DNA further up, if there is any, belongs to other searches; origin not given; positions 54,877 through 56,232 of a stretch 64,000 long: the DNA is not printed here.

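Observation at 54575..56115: HigB toxin with a HigA antitoxin fused to an ImmA/IrrE zinc peptidase, inserted between duplicated terminator hairpins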

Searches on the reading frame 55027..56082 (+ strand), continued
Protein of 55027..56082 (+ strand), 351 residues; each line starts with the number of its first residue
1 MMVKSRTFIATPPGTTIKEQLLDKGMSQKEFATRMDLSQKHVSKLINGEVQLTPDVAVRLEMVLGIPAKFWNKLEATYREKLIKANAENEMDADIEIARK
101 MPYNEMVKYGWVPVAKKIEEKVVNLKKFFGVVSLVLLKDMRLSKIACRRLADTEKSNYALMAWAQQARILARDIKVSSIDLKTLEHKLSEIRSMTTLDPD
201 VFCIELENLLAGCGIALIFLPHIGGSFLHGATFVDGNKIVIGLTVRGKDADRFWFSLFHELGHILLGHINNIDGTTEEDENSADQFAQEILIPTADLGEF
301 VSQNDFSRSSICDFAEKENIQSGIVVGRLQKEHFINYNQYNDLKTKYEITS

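Call 17: list_cluster_members(proteins=[window:55027-56079:+, window:56274-57710:+, P0003, window:53870-54574:+])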
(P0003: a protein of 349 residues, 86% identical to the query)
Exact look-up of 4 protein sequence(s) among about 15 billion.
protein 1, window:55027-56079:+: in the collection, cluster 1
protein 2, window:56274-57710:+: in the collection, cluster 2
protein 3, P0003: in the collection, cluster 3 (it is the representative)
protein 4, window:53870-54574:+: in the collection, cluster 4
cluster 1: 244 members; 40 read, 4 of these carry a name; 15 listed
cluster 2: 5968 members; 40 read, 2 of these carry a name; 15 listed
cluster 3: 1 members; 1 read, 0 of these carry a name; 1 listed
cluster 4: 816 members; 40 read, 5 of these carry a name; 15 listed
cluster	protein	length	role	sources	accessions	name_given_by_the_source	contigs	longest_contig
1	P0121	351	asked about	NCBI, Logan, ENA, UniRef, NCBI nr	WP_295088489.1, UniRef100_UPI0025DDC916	HigA family addiction module antitoxin [uncultured Catenibacterium sp.] | HigA family addiction module antitoxin n=1 Tax=uncultured Catenibacterium sp. ...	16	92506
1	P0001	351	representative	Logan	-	-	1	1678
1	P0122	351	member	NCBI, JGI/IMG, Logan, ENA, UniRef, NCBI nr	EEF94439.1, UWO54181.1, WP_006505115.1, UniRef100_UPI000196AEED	helix-turn-helix domain-containing protein [Catenibacterium mitsuokai] | helix-turn-helix domain-containing protein n=1 Tax=Catenibacterium mitsuokai TaxID=100886 ...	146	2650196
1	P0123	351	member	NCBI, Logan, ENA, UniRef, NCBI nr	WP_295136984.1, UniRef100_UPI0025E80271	HigA family addiction module antitoxin [uncultured Catenibacterium sp.] | HigA family addiction module antitoxin n=1 Tax=uncultured Catenibacterium sp. ...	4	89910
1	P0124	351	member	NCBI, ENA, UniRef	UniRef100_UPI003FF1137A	helix-turn-helix domain-containing protein n=1 Tax=Catenibacterium mitsuokai TaxID=100886 ...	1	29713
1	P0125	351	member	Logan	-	-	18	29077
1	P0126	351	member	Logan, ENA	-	-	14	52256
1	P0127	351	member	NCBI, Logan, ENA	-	-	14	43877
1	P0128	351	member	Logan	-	-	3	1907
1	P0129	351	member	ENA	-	-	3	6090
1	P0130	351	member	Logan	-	-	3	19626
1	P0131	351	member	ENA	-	-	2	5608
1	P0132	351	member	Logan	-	-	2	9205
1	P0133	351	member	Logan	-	-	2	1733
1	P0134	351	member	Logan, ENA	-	-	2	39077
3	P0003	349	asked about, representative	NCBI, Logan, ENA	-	-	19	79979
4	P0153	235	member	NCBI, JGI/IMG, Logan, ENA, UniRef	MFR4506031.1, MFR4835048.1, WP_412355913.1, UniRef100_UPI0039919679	MAG: ABC transporter ATP-binding protein [Catenibacterium sp.] | hypothetical protein | ABC transporter ATP-binding protein n=1 Tax=Catenibacterium sp. TaxID=2049022 ...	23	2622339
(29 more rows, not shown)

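Call 23: search_solved_structures(query=window:55027-56079:+, max_evalue=1, show_alignments=2)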
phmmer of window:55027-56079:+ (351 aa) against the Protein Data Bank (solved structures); distinct sequences matched with E-value up to 1: 13.
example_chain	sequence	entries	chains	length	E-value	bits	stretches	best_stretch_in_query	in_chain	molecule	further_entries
4mcx_A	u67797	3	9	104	1.2e-08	38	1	6-83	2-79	Antidote protein | Antitoxin HigA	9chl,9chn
6chv_A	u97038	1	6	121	1.2e-08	38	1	6-83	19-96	Antitoxin HigA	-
6cf1_A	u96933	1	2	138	1.8e-08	37.5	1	6-83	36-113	Antitoxin HigA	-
4mct_A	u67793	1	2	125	2e-08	37.4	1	6-83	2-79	Antidote protein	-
2icp_A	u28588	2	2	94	3.7e-08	36.5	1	12-78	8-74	antitoxin higa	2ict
3trb_A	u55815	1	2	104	0.00015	24.6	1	12-88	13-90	Virulence-associated protein I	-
3cec_A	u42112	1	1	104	0.00024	23.9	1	11-75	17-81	Putative antidote protein of plasmid maintenance system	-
2eby_A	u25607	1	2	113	0.0072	19.1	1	7-79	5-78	Putative HTH-type transcriptional regulator ybaQ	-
7csv_A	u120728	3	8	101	0.06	16.1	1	13-92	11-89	HTH cro/C1-type domain-containing protein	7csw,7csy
6jpi_A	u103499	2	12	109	0.069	15.8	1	13-93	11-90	HTH cro/C1-type domain-containing protein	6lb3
8tac_A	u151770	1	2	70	0.13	15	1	13-66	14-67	DBP48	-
8ga8_M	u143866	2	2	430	0.53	12.9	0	260-289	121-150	Transcriptional regulatory protein RXT2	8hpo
2b5a_A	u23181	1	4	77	0.82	12.3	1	13-75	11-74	C.BclI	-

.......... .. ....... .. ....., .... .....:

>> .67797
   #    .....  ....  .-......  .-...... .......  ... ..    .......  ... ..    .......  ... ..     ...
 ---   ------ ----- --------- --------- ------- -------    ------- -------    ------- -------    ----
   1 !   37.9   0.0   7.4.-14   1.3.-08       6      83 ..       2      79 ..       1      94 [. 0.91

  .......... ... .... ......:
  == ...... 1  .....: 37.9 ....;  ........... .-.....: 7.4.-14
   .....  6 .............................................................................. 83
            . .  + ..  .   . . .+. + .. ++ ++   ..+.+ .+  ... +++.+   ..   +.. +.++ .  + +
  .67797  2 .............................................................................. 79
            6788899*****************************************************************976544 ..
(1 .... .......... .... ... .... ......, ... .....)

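Call 24: search_protein_families(library=ncbifam, proteins=[window:55027-56079:+], max_evalue=0.01)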
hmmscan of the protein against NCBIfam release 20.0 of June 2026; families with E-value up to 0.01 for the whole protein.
window:55027-56079:+ (351 aa): 7 families
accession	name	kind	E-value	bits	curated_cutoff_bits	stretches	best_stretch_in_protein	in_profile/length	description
TIGR02607.1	antidote_HigA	equivalog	1.5e-13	50.4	47.7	1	10-78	4-73/81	HigA family addiction module antitoxin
NF052239.1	antitox_spr1629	equivalog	3.4e-07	29.7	335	1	236-300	191-259/377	spr1629 family repressor/antitoxin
TIGR04111.1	BcepMu_gp16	hypoth_equivalog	0.00016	21.5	34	1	16-49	4-37/55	phage-associated protein, BcepMu gp16 family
TIGR00270.2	TIGR00270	equivalog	0.00019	21.3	110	1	15-66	78-129/159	multiprotein bridging factor aMBF1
NF003162.0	PRK04140.1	equivalog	0.001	18.1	263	1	14-92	128-205/317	transcriptional regulator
NF038139.1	Reg_Aceta_RamB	equivalog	0.0018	17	700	1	16-132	6-116/465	acetate metabolism transcriptional regulator RamB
NF007238.0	PRK09672.1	equivalog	0.0021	17.3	274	1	257-292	169-205/309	phage exclusion protein Lit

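Call 25: search_protein_families(library=padloc, proteins=[window:55027-56079:+], max_evalue=0.01)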
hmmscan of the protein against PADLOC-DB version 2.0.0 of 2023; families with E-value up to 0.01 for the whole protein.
window:55027-56079:+ (351 aa): 24 families
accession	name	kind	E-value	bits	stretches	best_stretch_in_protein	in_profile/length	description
PDLC03982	PD-Lambda-2_B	-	5.6e-38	129.3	1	13-348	60-391/402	-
PDLC03944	RmrA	-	4.7e-11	40.4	1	236-345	182-296/384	-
PDLC03947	RmrA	-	5.2e-11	40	2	15-83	14-82/383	-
PDLC03954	RmrA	-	1.9e-10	38.2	1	157-297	114-257/380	-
PDLC03946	RmrA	-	2.6e-10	37.6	1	247-333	184-268/357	-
PDLC03949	RmrA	-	4.9e-10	36.8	1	248-304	184-238/363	-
PDLC04141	capP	-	6.1e-10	37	1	206-317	31-138/242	capP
PDLC03953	RmrA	-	8.1e-10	36.5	1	237-302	193-254/373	-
PDLC03950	RmrA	-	1.1e-08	32.6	1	232-297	177-244/369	-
PDLC03955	RmrA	-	1.5e-08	32.3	1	185-299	148-258/371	-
PDLC03945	RmrA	-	3.1e-08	31.2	1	239-301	194-260/394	-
PDLC03952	RmrA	-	2.7e-07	27.8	1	232-296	199-268/395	-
PDLC04760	PDC-M64C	-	4.3e-07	28.2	1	16-67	30-81/93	-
PDLC03943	RmrA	-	6.6e-06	23.4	1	252-340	191-280/370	-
PDLC03948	RmrA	-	7.1e-06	23.1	0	250-298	204-257/397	-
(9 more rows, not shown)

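Call 30: find_encoding_contigs(protein=P0153, flank=4000, max_places=8)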
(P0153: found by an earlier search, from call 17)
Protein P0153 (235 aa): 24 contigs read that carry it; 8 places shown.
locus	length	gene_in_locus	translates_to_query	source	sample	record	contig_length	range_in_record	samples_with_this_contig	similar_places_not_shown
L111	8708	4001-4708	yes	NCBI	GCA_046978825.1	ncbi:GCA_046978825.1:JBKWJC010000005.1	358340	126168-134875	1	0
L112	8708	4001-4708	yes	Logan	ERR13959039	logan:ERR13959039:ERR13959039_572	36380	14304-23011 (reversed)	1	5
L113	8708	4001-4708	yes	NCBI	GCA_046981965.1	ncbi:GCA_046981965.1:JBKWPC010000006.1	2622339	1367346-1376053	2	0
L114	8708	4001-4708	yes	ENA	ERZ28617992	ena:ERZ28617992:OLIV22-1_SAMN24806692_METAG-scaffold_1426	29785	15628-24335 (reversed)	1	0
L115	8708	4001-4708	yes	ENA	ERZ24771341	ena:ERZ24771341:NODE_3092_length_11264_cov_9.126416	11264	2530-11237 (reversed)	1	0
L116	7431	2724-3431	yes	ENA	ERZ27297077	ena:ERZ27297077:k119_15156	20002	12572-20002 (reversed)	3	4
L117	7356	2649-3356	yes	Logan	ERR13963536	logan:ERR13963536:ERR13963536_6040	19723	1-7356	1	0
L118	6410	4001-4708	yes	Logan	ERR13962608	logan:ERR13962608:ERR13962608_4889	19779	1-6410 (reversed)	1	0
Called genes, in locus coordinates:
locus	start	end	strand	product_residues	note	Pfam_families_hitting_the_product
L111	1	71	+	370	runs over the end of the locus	PF00070:Pyr_redox (faint), PF01266:DAO (faint), PF03486:HI0933_like, PF07992:Pyr_redox_2 (faint), PF13738:Pyr_redox_3 (faint), PF22780:HI0933_like_1st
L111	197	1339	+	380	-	PF13433:Peripla_BP_5, PF13458:Peripla_BP_6, PF01094:ANF_receptor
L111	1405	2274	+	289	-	PF02653:BPD_transp_2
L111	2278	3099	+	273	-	PF02653:BPD_transp_2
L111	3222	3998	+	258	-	PF00005:ABC_tran, PF13304:AAA_21 (faint), PF12399:BCA_ABC_TP_C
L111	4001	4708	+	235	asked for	PF00005:ABC_tran, PF13304:AAA_21 (faint)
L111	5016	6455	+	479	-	PF16403:Bact_surface_Ig-like, PF00877:NLPC_P60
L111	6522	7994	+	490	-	PF03853:YjeF_N, PF01256:Carb_kinase, PF02110:HK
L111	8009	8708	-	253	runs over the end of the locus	PF02578:Cu-oxidase_4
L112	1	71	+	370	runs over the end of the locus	PF00070:Pyr_redox (faint), PF01266:DAO (faint), PF03486:HI0933_like, PF07992:Pyr_redox_2 (faint), PF13738:Pyr_redox_3 (faint), PF22780:HI0933_like_1st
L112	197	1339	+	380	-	PF13433:Peripla_BP_5, PF13458:Peripla_BP_6, PF01094:ANF_receptor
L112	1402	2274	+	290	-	PF02653:BPD_transp_2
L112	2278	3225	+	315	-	PF02653:BPD_transp_2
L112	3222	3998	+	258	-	PF00005:ABC_tran, PF13304:AAA_21 (faint), PF12399:BCA_ABC_TP_C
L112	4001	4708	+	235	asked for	PF00005:ABC_tran, PF13304:AAA_21 (faint)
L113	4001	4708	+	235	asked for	PF00005:ABC_tran, PF13304:AAA_21 (faint)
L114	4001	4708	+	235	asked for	PF00005:ABC_tran, PF13304:AAA_21 (faint)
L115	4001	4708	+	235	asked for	PF00005:ABC_tran, PF13304:AAA_21 (faint)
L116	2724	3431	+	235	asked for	PF00005:ABC_tran, PF13304:AAA_21 (faint)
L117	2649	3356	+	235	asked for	PF00005:ABC_tran, PF13304:AAA_21 (faint)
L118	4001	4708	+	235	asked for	PF00005:ABC_tran, PF13304:AAA_21 (faint)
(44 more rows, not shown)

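Call 34: find_encoding_contigs(protein=P0002, flank=4000, max_places=3)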
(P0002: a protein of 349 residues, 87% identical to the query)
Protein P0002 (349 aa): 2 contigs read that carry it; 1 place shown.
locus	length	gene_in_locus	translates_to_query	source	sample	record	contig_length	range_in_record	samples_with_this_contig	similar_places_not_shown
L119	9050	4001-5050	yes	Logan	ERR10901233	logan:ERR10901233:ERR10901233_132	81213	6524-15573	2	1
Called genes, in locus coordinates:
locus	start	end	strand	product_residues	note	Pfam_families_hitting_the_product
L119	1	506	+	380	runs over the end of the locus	PF13433:Peripla_BP_5, PF13458:Peripla_BP_6, PF01094:ANF_receptor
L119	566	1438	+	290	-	PF02653:BPD_transp_2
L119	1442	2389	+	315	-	PF02653:BPD_transp_2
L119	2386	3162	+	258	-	PF00005:ABC_tran, PF13304:AAA_21 (faint), PF12399:BCA_ABC_TP_C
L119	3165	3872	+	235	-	PF00005:ABC_tran, PF13304:AAA_21 (faint), PF12399:BCA_ABC_TP_C (weak)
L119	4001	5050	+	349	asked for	PF01381:HTH_3, PF06114:Peptidase_M78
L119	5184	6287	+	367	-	PF01757:Acyl_transf_3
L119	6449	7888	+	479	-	PF02494:HYR (faint), PF19077:Big_13 (faint), PF16403:Bact_surface_Ig-like, PF00877:NLPC_P60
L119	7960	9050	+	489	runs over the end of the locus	PF03853:YjeF_N, PF01256:Carb_kinase, PF02110:HK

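Call 37: search_dna_similar(query=window:55027-56079:+, collection=phages, mode=protein, max_rows=15)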
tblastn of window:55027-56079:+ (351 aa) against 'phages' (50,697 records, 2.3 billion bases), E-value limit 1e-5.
Records with a match: 10; places in all: 10; records where one place covers at least 80% of the query: 4.
Best place of each record, by identity: 60-80% 2; <60% 8.
By first word of the organism name: Microcystis 4; phage 2; Achromobacter 1; Bacteriophage 1; Cyanophage 1; Cylindrospermopsis 1.
By host as written in the record: - 4; Microcystis aeruginosa FACHB524 2; Microcystis aeruginosa 2; Achromobacter sp. 1; Cyanobacteria 1.
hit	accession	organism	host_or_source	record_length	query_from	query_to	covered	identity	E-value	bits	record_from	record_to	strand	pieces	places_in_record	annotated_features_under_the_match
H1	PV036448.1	phage NatCom_34192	human feces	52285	2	351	100%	64.1%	1e-141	448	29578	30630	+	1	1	transcriptional regulator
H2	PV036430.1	phage NatCom_20922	human feces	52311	2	351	100%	63.5%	2e-139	442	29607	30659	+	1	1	transcriptional regulator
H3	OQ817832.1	Achromobacter phage CF418P1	Achromobacter sp.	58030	12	347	96%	27.0%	2e-31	131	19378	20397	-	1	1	antitoxin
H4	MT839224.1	Bacteriophage sp.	human fecal samples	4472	8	332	93%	25.5%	5e-17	88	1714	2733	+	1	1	record has no annotation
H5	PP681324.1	Microcystis phage MaMV-DL02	Microcystis aeruginosa FACHB524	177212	9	95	25%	37.5%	6e-10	67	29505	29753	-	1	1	hypothetical protein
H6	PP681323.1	Microcystis phage MaMV-DL01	Microcystis aeruginosa FACHB524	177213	9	95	25%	37.5%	6e-10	67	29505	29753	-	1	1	hypothetical protein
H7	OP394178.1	Cyanophage MaMV-DH01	Cyanobacteria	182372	9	95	25%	37.5%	6e-10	67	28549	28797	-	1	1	XRE-family like protein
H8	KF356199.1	Microcystis phage MaMV-DC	Microcystis aeruginosa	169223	11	82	21%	39.7%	3e-9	65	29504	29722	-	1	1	XRE-family like protein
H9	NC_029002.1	Microcystis phage MaMV-DC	Microcystis aeruginosa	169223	11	82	21%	39.7%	3e-9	65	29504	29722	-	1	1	plasmid antitoxin with HTH domain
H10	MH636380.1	Cylindrospermopsis raciborskii virus RM-2018a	Reeuwijkse Plassen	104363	11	83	21%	38.4%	9e-9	63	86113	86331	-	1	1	Lambda-like Cro/C1-type repressor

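Call 38: search_dna_similar(query=window:55027-56079:+, collection=plasmids, mode=protein, max_rows=15)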
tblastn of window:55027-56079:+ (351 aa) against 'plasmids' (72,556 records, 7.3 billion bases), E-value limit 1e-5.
Records with a match: 97; places in all: 97; records where one place covers at least 80% of the query: 52.
Best place of each record, by identity: <60% 97.
By first word of the organism name: Providencia 14; Rhizobium 7; Rhodococcus 5; Agrobacterium 5; Acinetobacter 4; Sinorhizobium 3; Mesorhizobium 3; Arthrobacter 3; Paracoccus 3; Acaryochloris 2; and 40 more.
By predicted mobility (MOB-suite, as given by PLSDB): non-mobilizable 50; conjugative 34; mobilizable 13.
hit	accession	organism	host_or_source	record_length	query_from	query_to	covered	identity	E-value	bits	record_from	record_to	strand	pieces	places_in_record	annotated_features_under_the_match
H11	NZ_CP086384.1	Deinococcus radiophilus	Harpadon nehereus,cell culture,2 Mrad ...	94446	10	351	97%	35.0%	2e-67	236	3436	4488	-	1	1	HigA family addiction module antitoxin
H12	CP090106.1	Sinorhizobium meliloti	Medicago,Cell culture,Plant nodule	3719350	10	348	97%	33.7%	3e-45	172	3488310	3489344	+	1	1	HigA family addiction module antitoxin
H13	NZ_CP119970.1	Gloeocapsopsis dulcis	Dried cell culture,Desert, underside of ...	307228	11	346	96%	33.6%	2e-49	184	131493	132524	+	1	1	HigA family addiction module antitoxin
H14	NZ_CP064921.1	Acaryochloris marina S15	cell culture,surface of Pikea pinnata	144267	5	346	97%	33.0%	2e-46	176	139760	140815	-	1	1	HigA family addiction module antitoxin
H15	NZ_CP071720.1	Acaryochloris sp. 'Moss Beach'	culture,intertidal zone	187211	5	346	97%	33.0%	5e-46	174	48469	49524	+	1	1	HigA family addiction module antitoxin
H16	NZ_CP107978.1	Streptomyces coelicoflavus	-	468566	12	351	97%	32.4%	6e-52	192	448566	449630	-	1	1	ImmA/IrrE family metallo-endopeptidase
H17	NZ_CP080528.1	Mesorhizobium sp. AR07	Oxytropis sp.,Cell culture,root nodule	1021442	13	351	97%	32.4%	2e-47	179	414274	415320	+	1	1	record has no annotation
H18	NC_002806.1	Microscilla sp. PRE1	-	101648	13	349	96%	32.2%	2e-49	184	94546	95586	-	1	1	ImmA/IrrE family metallo-endopeptidase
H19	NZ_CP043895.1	Leptospira interrogans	Homo sapiens,cell culture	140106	11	347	96%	32.0%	2e-39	155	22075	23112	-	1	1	ImmA/IrrE family metallo-endopeptidase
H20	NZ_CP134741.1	Pantoea agglomerans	cell culture,Water from creek adjacent ...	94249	11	347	96%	30.6%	9e-43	165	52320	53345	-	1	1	ImmA/IrrE family metallo-endopeptidase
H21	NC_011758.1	Methylorubrum extorquens CM4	-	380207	10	351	97%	29.6%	1e-31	133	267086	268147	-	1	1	ImmA/IrrE family metallo-endopeptidase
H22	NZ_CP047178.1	Rathayibacter sp. VKM Ac-2759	Tanacetum vulgare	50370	2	347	99%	29.1%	1e-35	144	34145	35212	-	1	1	ImmA/IrrE family metallo-endopeptidase | hypothetical protein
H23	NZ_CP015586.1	Roseomonas gilardii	Purified bacterial strains from deep ...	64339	10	348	97%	29.7%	2e-31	132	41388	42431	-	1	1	ImmA/IrrE family metallo-endopeptidase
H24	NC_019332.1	Arthrobacter sp. J3.53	heavy aromatic hydrocarbon contaminated ...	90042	10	338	94%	30.1%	2e-28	123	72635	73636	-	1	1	HigA family addiction module antitoxin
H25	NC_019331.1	Arthrobacter sp. J3.40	heavy aromatic hydrocarbon contaminated ...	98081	10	338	94%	30.1%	2e-28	123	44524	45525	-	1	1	HigA family addiction module antitoxin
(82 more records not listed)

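Call 39: get_annotated_region(hit=H1, flank=3000)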
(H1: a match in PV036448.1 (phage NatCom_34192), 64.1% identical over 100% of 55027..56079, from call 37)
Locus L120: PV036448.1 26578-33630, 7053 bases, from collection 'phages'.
description: Phage NatCom_34192, complete genome.
organism: phage NatCom_34192 (NCBI taxid 3403548)
taxonomy: Viruses; Duplodnaviria; Heunggongvirae; Uroviricota; Caudoviricetes; Ca. Heliusvirales
host: -; source: human feces; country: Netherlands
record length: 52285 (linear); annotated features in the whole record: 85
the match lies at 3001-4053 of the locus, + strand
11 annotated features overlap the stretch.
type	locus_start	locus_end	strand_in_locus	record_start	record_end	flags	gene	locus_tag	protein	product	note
CDS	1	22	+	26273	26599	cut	-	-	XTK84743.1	hypothetical protein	-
CDS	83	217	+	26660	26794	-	-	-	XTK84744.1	hypothetical protein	-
CDS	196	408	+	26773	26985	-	-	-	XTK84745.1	hypothetical protein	-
CDS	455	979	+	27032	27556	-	-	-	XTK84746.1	terminase small subunit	-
CDS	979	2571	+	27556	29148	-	-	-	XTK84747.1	terminase large subunit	-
CDS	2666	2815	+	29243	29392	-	-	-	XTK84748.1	hypothetical protein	-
CDS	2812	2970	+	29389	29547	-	-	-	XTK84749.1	hypothetical protein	-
CDS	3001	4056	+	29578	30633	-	-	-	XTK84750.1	transcriptional regulator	-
CDS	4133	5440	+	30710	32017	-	-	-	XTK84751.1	portal protein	-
CDS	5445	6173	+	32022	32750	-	-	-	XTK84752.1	head maturation protease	-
CDS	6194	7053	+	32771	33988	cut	-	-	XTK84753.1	hypothetical protein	-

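Call 40: get_annotated_region(hit=H11, flank=2500)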
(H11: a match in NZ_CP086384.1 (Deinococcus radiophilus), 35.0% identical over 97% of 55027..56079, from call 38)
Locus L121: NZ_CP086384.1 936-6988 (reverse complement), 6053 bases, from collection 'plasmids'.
description: Deinococcus radiophilus strain ATCC 27603 plasmid pRadio3, complete sequence
organism: Deinococcus radiophilus (NCBI taxid 32062)
taxonomy: Bacteria; Deinococcota; Deinococci; Deinococcales; Deinococcaceae; Deinococcus; Deinococcus radiophilus
host: -; source: Harpadon nehereus,cell culture,2 Mrad irradiated Bombay duck; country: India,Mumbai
typing (MOB-suite, as given by PLSDB): non-mobilizable
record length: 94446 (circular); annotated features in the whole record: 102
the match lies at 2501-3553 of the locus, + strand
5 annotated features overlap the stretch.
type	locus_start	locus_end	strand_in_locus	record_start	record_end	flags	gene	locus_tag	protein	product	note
CDS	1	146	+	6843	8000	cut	-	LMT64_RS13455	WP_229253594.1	restriction endonuclease subunit S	GO:0006304 - DNA modification [Evidence IEA]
CDS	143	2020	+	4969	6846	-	-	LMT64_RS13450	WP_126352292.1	DUF262 domain-containing protein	-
CDS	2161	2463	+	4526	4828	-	-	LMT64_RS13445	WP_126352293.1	type II toxin-antitoxin system RelE/ParE family toxin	-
CDS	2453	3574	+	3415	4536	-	-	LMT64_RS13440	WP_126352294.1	HigA family addiction module antitoxin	-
CDS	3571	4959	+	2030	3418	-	-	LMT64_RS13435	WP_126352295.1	Fic family protein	-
